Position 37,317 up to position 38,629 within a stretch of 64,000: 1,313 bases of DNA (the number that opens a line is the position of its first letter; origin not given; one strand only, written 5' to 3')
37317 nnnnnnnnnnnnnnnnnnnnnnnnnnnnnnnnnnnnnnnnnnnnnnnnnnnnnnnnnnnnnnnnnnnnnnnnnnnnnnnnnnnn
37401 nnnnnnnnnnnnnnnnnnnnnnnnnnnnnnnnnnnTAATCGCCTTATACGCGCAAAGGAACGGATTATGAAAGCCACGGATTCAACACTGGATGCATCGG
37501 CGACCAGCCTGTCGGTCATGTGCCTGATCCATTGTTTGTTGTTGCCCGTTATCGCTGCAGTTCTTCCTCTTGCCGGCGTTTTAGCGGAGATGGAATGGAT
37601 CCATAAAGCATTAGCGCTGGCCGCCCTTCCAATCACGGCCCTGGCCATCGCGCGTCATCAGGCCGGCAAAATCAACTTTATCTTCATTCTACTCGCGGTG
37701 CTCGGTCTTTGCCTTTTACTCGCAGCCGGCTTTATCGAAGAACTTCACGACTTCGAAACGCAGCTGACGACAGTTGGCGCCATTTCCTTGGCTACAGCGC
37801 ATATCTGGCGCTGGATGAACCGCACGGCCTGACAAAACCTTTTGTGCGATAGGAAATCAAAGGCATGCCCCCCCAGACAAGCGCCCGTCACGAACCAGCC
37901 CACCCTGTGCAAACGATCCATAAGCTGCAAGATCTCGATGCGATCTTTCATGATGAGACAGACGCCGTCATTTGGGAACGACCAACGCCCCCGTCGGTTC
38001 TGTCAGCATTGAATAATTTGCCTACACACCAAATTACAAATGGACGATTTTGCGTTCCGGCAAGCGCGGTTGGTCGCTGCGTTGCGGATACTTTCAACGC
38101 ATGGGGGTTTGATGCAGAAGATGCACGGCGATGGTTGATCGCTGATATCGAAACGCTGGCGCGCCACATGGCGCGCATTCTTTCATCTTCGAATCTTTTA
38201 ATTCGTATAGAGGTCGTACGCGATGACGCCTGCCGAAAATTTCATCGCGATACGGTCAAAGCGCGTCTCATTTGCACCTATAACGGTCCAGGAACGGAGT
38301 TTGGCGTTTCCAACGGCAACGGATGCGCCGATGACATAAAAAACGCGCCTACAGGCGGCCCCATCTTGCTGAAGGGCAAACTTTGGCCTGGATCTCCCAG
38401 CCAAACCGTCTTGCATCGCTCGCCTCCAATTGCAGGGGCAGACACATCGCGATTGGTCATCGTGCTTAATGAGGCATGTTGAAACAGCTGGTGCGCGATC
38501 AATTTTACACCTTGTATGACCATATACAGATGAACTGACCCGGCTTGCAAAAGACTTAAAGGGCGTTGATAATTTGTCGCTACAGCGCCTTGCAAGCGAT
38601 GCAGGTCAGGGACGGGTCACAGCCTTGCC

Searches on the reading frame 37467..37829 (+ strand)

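Call 4: search_protein_families(library=pfam, proteins=[window:37467-37829:+], max_evalue=0.1)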
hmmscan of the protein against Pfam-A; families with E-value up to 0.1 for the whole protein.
window:37467-37829:+ (121 aa): 2 families
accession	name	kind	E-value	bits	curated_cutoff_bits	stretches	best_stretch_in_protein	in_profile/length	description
PF03203.19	MerC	-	1.9e-18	67.5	27.6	1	9-116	1-107/108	MerC mercury resistance protein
PF11992.13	TgpA_N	-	0.034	13.6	30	1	28-97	3-74/333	TgpA N-terminal domain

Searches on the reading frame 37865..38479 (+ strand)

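Call 4: search_protein_families(library=pfam, proteins=[window:37865-38479:+], max_evalue=0.1)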
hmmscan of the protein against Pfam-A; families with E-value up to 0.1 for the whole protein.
window:37865-38479:+ (205 aa): 1 family
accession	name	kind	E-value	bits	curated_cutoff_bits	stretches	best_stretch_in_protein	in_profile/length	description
PF08856.16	DUF1826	-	6.2e-45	154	22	1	20-201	3-201/202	Protein of unknown function (DUF1826)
